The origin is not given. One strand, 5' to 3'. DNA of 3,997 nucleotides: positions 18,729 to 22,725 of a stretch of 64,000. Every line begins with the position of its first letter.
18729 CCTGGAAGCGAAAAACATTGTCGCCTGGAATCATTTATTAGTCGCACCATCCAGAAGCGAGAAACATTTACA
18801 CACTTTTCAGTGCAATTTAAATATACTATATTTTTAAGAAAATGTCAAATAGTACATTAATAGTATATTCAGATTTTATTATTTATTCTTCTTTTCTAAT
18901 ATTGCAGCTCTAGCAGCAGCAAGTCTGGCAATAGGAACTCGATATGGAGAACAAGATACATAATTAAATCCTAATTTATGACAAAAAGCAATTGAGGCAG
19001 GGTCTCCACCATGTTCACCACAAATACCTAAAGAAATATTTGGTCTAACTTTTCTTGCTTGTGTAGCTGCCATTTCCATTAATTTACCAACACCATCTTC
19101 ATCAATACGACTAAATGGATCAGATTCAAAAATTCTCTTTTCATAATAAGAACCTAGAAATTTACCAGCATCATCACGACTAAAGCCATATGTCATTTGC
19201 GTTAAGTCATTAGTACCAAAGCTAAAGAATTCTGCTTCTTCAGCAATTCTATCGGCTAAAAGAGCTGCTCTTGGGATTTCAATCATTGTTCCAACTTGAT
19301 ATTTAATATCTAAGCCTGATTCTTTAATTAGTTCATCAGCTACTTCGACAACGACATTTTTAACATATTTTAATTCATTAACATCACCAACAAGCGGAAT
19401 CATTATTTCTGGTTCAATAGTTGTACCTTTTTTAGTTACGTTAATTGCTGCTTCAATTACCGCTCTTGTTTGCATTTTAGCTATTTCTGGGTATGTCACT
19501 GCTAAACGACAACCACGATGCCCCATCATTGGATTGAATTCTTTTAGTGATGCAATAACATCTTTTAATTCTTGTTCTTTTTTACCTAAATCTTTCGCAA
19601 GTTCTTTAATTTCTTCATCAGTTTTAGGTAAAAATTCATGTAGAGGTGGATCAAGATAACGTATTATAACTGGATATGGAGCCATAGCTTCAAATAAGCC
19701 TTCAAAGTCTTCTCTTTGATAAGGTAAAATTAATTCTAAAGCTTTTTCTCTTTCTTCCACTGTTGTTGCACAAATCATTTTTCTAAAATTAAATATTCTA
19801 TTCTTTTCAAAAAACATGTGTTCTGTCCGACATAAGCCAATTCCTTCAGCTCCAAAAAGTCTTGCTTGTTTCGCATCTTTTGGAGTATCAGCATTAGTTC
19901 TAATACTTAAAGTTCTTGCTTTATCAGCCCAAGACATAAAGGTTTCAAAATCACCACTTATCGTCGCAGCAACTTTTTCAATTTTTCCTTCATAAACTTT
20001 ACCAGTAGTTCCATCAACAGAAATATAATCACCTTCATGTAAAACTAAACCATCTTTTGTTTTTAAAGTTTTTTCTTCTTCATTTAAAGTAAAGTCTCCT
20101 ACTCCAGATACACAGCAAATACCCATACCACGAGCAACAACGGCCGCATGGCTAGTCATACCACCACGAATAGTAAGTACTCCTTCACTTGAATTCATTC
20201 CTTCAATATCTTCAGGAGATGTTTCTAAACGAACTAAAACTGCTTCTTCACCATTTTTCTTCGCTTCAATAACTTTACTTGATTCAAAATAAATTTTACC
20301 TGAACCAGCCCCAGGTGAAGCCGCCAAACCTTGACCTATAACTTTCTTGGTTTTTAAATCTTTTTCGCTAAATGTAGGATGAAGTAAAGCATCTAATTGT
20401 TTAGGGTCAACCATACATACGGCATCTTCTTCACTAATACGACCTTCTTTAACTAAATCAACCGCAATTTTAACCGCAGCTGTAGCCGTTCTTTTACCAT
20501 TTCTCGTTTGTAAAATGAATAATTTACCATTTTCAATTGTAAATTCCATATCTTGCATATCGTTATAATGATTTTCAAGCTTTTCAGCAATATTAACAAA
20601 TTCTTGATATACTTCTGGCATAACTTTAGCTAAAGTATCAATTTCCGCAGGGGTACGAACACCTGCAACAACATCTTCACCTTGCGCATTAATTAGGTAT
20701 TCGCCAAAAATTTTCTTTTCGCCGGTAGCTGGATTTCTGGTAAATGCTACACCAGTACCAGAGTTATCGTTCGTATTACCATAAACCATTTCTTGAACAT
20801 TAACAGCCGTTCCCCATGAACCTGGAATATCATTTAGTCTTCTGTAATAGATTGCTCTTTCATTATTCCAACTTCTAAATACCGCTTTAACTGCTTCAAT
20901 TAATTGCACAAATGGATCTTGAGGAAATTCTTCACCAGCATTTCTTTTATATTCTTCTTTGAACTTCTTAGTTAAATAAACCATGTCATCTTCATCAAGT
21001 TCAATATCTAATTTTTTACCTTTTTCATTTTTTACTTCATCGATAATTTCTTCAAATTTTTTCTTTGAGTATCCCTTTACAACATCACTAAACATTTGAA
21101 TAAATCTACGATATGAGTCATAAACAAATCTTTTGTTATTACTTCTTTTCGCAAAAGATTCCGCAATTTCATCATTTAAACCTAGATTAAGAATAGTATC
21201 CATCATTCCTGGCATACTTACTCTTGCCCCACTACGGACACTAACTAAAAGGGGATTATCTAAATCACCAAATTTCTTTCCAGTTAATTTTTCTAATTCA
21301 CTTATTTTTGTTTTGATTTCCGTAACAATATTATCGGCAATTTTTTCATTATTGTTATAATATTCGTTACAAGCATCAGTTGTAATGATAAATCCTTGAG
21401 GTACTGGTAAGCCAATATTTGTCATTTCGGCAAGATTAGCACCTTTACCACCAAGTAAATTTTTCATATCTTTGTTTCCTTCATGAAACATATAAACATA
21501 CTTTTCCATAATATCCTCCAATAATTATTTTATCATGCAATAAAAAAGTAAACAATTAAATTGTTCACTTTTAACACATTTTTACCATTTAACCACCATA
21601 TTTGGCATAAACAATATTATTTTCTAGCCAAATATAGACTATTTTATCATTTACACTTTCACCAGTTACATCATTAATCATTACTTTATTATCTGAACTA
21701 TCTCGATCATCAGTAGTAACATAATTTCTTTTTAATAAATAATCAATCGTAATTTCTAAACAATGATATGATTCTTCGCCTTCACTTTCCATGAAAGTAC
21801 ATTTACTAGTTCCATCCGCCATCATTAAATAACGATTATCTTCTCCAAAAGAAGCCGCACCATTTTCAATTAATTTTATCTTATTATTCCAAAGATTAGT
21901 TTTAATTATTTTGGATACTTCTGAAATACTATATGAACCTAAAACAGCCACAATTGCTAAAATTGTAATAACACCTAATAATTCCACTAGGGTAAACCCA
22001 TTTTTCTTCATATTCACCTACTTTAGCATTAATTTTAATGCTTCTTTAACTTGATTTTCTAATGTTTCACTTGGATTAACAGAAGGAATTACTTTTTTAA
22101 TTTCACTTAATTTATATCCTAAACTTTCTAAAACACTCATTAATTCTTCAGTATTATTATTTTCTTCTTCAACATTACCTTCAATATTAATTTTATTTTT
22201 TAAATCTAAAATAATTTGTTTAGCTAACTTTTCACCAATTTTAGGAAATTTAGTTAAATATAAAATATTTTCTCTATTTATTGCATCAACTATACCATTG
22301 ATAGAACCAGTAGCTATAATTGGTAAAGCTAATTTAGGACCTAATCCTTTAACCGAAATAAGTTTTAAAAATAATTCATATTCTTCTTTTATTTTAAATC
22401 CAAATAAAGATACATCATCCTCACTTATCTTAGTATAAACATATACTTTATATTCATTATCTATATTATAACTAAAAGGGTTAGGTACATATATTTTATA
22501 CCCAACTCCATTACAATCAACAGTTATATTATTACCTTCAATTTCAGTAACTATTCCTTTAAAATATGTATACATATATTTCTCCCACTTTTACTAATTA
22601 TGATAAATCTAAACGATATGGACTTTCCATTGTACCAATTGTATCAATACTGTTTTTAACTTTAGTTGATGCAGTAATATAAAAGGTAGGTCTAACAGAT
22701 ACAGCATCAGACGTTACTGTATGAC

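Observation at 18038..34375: Three ToxI-like repeat-RNA cassettes within 16 kb, only one with a recognisable toxin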

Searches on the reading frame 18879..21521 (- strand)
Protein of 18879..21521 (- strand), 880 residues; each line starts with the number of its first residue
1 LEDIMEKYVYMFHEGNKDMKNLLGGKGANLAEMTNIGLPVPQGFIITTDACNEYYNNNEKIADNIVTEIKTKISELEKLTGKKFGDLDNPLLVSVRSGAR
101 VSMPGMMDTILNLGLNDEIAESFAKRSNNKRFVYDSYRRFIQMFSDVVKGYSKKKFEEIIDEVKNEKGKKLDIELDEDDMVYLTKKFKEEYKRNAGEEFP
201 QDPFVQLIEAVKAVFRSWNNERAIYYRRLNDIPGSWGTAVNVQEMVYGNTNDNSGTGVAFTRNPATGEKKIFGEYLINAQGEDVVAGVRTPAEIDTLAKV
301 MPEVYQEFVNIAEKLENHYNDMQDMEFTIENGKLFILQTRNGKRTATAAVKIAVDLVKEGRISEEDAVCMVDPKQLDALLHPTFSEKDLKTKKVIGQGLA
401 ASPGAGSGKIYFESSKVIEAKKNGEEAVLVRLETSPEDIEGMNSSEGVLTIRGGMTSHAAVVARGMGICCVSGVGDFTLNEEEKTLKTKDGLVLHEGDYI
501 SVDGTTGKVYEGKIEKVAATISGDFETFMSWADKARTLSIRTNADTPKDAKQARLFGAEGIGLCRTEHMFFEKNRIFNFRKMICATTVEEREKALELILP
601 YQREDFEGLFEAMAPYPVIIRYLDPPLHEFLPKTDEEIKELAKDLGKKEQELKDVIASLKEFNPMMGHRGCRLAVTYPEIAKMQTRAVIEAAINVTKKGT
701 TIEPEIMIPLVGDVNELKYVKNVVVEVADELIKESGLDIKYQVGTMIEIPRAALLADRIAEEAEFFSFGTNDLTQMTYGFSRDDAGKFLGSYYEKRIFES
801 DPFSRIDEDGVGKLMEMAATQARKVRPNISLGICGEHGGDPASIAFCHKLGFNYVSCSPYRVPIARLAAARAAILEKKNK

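Call 9: search_protein_families(library=pfam, proteins=[window:18879-21521:-], max_evalue=0.01)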
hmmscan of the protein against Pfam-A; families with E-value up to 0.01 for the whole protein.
window:18879-21521:- (880 aa): 4 families
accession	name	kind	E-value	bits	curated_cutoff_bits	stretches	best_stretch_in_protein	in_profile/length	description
PF02896.24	PEP-utilizers_C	-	7.8e-80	268.6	22.8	1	523-872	5-291/293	PEP-utilising enzyme, PEP-binding domain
PF01326.24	PPDK_N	-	3e-60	204.7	27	2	21-294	2-220/328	Pyruvate phosphate dikinase, AMP/ATP-binding domain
PF00391.29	PEP-utilizers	-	3.4e-23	81.5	23.1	1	425-507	3-72/72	PEP-utilising enzyme, mobile domain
PF05000.22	RNA_pol_Rpb1_4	-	0.0071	16.7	24.8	0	55-126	15-89/107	RNA polymerase Rpb1, domain 4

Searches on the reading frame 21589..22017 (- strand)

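Call 11: search_protein_families(library=pfam, proteins=[window:21589-22017:-], max_evalue=0.001)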
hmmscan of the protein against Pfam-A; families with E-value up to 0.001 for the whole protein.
window:21589-22017:- (142 aa): 1 family
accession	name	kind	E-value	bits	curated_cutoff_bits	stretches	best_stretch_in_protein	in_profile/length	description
PF07963.17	N_methyl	-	2.6e-07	30.4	21.2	1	3-26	2-25/27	Prokaryotic N-terminal methylation motif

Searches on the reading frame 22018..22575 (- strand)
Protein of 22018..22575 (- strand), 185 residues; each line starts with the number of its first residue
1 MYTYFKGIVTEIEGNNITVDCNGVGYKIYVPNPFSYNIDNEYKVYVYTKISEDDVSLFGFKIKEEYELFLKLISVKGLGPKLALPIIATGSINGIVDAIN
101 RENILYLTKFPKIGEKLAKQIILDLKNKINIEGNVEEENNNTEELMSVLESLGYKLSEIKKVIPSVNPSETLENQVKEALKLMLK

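Call 11: search_protein_families(library=pfam, proteins=[window:22018-22575:-], max_evalue=0.001)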
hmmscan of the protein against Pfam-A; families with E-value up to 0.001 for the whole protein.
window:22018-22575:- (185 aa): 3 families
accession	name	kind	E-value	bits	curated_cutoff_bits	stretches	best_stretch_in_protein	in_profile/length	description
PF01330.27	RuvA_N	-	1.1e-17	64.3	23.6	1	1-59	1-61/61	RuvA N terminal domain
PF14520.12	HHH_5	-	3e-11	44.1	27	1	69-126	1-56/57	Helix-hairpin-helix domain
PF07499.19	RuvA_C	-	9e-10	39.3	24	1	141-183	2-46/47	RuvA, C-terminal domain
